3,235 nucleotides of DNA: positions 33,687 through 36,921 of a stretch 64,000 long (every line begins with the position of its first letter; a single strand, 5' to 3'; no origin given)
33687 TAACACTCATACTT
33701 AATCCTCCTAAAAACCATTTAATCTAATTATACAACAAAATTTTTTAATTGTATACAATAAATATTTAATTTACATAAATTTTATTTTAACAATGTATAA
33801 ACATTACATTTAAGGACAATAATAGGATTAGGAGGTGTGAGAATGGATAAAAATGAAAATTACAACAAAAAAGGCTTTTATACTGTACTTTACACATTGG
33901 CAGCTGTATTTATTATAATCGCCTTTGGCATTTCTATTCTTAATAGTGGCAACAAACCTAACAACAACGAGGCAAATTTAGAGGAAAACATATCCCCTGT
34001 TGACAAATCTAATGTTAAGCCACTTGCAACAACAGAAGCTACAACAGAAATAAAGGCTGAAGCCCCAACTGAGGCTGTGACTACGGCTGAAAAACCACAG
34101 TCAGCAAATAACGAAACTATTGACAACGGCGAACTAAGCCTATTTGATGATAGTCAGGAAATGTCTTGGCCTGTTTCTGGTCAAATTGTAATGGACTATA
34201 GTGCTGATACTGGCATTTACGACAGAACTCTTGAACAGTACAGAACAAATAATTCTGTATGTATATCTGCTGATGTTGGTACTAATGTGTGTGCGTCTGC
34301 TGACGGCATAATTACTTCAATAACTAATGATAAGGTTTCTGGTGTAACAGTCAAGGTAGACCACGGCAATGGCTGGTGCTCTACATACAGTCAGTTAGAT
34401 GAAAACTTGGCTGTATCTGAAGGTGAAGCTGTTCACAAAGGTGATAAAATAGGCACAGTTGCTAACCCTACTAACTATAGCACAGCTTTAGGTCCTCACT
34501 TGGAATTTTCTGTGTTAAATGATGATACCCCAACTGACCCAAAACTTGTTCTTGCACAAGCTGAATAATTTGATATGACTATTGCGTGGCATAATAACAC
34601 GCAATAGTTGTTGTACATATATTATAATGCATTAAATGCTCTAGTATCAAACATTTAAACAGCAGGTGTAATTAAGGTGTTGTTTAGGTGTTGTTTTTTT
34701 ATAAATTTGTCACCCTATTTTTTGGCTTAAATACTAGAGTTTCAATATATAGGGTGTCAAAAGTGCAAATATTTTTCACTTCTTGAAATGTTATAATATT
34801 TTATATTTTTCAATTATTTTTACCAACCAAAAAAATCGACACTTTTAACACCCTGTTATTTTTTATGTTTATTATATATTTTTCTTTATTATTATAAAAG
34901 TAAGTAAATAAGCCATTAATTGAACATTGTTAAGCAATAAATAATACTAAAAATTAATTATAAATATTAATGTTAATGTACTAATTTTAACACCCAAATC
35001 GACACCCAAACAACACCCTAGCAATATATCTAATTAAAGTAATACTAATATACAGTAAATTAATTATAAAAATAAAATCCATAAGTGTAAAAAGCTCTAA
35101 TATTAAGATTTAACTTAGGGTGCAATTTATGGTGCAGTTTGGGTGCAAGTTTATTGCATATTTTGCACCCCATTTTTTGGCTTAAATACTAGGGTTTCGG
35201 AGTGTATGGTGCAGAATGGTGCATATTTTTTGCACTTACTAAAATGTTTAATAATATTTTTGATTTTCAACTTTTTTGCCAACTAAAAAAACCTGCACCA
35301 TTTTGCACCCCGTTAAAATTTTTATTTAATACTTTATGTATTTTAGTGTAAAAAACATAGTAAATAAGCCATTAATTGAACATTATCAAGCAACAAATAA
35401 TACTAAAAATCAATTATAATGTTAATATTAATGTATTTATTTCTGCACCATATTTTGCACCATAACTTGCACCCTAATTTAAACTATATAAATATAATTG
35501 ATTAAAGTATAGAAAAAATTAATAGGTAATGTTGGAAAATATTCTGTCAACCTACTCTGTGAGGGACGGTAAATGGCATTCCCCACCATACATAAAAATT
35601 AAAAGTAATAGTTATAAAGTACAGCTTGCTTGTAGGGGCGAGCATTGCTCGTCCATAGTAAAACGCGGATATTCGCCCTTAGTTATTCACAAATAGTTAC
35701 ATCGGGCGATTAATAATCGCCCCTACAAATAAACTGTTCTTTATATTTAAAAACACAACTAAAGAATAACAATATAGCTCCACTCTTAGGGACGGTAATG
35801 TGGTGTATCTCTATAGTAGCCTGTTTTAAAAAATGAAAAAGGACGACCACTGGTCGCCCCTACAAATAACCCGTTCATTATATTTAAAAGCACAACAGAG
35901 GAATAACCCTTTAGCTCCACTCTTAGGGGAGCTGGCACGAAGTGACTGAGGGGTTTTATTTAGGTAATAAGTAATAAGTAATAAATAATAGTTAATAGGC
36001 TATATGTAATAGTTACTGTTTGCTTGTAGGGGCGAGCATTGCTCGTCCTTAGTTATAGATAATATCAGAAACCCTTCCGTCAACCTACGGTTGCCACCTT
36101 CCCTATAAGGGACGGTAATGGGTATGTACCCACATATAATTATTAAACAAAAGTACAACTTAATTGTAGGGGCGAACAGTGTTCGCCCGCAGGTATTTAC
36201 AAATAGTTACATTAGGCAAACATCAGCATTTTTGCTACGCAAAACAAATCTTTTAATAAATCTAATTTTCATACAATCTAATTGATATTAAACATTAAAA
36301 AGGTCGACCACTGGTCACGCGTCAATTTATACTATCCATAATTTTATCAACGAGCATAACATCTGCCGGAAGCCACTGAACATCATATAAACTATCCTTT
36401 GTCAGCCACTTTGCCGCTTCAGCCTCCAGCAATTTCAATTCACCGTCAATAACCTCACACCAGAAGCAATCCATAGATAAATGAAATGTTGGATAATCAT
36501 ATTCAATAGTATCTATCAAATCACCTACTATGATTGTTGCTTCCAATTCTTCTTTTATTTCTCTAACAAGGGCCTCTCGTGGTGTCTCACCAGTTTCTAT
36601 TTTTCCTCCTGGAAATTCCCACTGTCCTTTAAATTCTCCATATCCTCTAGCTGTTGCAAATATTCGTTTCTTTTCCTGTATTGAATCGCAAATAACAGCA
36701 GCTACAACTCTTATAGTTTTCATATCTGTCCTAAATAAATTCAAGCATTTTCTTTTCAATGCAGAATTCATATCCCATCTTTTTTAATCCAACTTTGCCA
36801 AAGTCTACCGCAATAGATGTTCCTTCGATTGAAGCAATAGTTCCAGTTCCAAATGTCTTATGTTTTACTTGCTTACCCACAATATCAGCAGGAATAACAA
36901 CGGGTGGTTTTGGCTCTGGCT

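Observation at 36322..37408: SRA-domain protein coupled to a Nudix hydrolase: candidate modification-sensing two-gene module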

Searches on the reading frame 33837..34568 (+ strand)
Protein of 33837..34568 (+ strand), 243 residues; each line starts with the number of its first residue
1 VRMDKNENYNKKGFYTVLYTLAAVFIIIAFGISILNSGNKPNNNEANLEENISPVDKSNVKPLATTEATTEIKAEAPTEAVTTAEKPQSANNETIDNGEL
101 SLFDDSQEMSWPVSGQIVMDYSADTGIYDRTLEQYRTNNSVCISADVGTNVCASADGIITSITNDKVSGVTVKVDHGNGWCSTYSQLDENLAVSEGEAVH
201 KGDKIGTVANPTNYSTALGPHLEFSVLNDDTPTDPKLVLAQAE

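Call 74: search_protein_families(library=padloc, proteins=[window:33837-34568:+], max_evalue=0.001)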
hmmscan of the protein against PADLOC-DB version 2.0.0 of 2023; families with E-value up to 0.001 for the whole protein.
window:33837-34568:+ (243 aa): 0 families

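Call 75: search_protein_families(library=pfam, proteins=[window:33837-34568:+], max_evalue=0.001)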
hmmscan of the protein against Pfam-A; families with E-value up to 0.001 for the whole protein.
window:33837-34568:+ (243 aa): 1 family
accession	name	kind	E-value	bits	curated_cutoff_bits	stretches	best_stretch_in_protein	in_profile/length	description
PF01551.29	Peptidase_M23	-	2.1e-20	73.2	28.7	1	138-235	3-96/96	Peptidase family M23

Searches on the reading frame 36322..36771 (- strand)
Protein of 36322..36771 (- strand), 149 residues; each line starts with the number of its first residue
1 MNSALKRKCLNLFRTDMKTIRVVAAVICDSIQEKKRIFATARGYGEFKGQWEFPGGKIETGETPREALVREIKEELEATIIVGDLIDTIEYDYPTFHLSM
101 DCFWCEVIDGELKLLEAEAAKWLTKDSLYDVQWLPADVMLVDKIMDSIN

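Call 3: search_protein_families(library=pfam, proteins=[window:36322-36771:-], max_evalue=1)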
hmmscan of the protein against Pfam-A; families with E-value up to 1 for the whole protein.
window:36322-36771:- (149 aa): 4 families
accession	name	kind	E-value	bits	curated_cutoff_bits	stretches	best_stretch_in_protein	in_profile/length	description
PF00293.34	NUDIX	-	1.5e-16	61.1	21.1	1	23-128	4-118/134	NUDIX domain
PF14815.12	NUDIX_4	-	9.4e-13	48.4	35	1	36-134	11-104/113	NUDIX domain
PF22327.2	Nudt16-like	-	0.001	19.5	27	1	47-80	31-65/161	U8 snoRNA-decapping enzyme-like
PF13869.12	NUDIX_2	-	0.071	12.9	27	1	50-79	69-98/188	Nucleotide hydrolase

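Call 4: search_protein_families(library=padloc, proteins=[window:36322-36771:-], max_evalue=1)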
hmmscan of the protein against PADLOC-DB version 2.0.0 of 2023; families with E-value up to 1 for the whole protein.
window:36322-36771:- (149 aa): 1 family
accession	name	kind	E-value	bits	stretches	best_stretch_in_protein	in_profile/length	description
PDLC04899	PDC-S07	-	1.2e-47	158.9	1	16-146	2-130/135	-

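Call 5: search_protein_families(library=ncbifam, proteins=[window:36322-36771:-], max_evalue=1)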
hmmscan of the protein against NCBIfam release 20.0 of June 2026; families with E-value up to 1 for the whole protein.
window:36322-36771:- (149 aa): 23 families
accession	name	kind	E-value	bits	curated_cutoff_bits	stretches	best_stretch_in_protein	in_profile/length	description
TIGR00586.1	mutt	equivalog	7.5e-26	90.7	97.9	1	16-144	1-127/129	8-oxo-dGTP diphosphatase MutT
NF006530.0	PRK08999.1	equivalog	2e-23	83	245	1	16-143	2-127/315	Nudix family hydrolase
NF008044.0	PRK10776.1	equivalog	4.2e-21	75.2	148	1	17-145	1-127/130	8-oxo-dGTP diphosphatase MutT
NF007834.0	PRK10546.1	equivalog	3.6e-20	72.2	156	1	17-146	1-127/135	pyrimidine (deoxy)nucleoside triphosphate diphosphatase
NF001936.0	PRK00714.1-3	equivalog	7.6e-12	45.4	118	1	22-95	9-83/155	RNA pyrophosphohydrolase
NF012016.0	PRK15472.1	equivalog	6.1e-09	35.7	95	1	26-85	6-67/141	nucleoside triphosphatase NudI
TIGR02705.1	nudix_YtkD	equivalog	4.3e-08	32.9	154.4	1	51-80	47-76/156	RNA deprotection pyrophosphohydrolase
NF001938.0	PRK00714.1-5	equivalog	3.1e-07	29.9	116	1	35-98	31-96/172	RNA pyrophosphohydrolase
NF001935.0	PRK00714.1-2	equivalog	3.9e-06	26.5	259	1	48-97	30-83/183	RNA pyrophosphohydrolase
NF001937.0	PRK00714.1-4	equivalog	5.2e-06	26.2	139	1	32-77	17-59/161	RNA pyrophosphohydrolase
NF052459.1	OxoGTPPhMutT1Mycb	equivalog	5.9e-06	25.6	475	1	50-127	30-108/292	8-oxo-(d)GTP phosphatase MutT1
NF001934.0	PRK00714.1-1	equivalog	9.5e-05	21.9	241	1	23-76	11-58/176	RNA pyrophosphohydrolase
NF041652.1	Nud_hyd_Dein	equivalog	0.00013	22.2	200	1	46-81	40-75/152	Nudix hydrolase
NF001299.0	PRK00241.1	equivalog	0.00028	20.4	158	1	22-139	134-246/263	NAD(+) diphosphatase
NF008736.0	PRK11762.1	equivalog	0.0027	17.2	169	1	27-76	52-101/186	ADP compounds hydrolase NudE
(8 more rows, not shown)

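Call 43: find_related_loci(query=window:36325-36723:-, collection=metagenome_contigs, flank=4000)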
Query seq(133 aa) (133 aa) in metagenome_contigs; peptide patterns used: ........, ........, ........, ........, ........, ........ (x = any residue, [..] = any of these).
600 stretches matched a pattern (row limit reached: there are more); 515 encode a relative of the query (tblastn E <= 1e-3); the best 80 are kept; 80 distinct loci.
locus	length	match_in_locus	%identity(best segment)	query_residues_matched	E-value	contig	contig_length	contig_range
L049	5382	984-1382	85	1-133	2e-75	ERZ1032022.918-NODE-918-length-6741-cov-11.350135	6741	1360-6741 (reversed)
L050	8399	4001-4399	80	1-133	1e-70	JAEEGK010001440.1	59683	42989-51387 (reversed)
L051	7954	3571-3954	83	1-128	1e-70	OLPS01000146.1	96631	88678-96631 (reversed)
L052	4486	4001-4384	83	1-128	1e-70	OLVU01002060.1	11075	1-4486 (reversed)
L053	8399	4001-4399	80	1-133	1e-70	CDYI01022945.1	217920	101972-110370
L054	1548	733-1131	79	1-133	2e-73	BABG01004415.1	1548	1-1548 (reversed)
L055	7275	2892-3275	81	1-128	2e-70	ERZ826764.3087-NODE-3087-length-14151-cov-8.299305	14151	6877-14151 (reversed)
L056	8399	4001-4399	79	1-133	2e-70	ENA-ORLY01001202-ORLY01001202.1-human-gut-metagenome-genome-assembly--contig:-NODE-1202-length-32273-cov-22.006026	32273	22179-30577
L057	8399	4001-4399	79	1-133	3e-70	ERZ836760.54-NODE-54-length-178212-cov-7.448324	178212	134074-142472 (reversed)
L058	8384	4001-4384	81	1-128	3e-70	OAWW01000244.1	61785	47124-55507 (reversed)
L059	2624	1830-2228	78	1-133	9e-71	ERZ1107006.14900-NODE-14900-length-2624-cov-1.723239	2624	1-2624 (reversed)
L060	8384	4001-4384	81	1-128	6e-70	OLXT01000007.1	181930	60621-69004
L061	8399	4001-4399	78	1-133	1e-69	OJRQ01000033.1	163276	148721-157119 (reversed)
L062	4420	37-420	81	1-128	1e-69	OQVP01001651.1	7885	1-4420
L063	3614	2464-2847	81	1-128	9e-70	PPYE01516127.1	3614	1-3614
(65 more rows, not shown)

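Call 51: search_solved_structures(query=window:36325-36723:-, max_evalue=0.00001, show_alignments=2)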
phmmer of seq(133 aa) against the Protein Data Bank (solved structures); distinct sequences matched with E-value up to 0.00001: 17.
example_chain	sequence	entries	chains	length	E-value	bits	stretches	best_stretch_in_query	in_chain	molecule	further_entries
5x1x_A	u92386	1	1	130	8.8e-21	77.1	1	2-130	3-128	Mutator mutT protein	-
3gwy_A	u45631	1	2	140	1.6e-20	76.2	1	1-130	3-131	Putative CTP pyrophosphohydrolase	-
3hhj_A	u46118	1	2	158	1.2e-17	66.9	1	8-125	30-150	Mutator mutT protein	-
7syc_A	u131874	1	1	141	2.1e-17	66.1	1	18-129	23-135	7,8-dihydro-8-oxoguanine-triphosphatase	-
3r03_A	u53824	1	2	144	2.5e-16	62.7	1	17-130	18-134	NUDIX hydrolase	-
4v14_A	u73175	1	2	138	2.4e-15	59.5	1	1-120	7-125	MUTATOR MUTT PROTEIN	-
1mut_A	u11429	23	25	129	7e-15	58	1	6-127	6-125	NUCLEOSIDE TRIPHOSPHATE PYROPHOSPHOHYDROLASE | Mutator mutT protein | 7,8-dihydro-8-oxoguanine-triphosphatase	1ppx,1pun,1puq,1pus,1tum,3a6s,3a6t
2rrk_A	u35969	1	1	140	9.8e-13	51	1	1-129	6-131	CTP pyrophosphohydrolase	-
3ees_A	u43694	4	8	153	1.3e-11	47.4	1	29-80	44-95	Probable pyrophosphohydrolase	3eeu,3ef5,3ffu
5zrc_A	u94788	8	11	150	3.9e-10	42.6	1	27-128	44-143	Putative mutator protein MutT2/NUDIX hydrolase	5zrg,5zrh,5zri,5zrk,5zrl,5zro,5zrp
3n77_A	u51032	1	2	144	4.2e-07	32.8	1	10-70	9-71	Nucleoside triphosphatase nudI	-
3oga_A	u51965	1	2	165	5.8e-07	32.4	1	10-70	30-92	Nucleoside triphosphatase nudI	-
3id9_A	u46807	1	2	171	6.4e-07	32.2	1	33-121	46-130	MutT/NUDIX family protein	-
3grn_A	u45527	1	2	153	1.4e-06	31.1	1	31-120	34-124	MutT related protein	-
6dt3_A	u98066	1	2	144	2.8e-06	30.1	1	10-67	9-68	Nucleoside triphosphatase NudI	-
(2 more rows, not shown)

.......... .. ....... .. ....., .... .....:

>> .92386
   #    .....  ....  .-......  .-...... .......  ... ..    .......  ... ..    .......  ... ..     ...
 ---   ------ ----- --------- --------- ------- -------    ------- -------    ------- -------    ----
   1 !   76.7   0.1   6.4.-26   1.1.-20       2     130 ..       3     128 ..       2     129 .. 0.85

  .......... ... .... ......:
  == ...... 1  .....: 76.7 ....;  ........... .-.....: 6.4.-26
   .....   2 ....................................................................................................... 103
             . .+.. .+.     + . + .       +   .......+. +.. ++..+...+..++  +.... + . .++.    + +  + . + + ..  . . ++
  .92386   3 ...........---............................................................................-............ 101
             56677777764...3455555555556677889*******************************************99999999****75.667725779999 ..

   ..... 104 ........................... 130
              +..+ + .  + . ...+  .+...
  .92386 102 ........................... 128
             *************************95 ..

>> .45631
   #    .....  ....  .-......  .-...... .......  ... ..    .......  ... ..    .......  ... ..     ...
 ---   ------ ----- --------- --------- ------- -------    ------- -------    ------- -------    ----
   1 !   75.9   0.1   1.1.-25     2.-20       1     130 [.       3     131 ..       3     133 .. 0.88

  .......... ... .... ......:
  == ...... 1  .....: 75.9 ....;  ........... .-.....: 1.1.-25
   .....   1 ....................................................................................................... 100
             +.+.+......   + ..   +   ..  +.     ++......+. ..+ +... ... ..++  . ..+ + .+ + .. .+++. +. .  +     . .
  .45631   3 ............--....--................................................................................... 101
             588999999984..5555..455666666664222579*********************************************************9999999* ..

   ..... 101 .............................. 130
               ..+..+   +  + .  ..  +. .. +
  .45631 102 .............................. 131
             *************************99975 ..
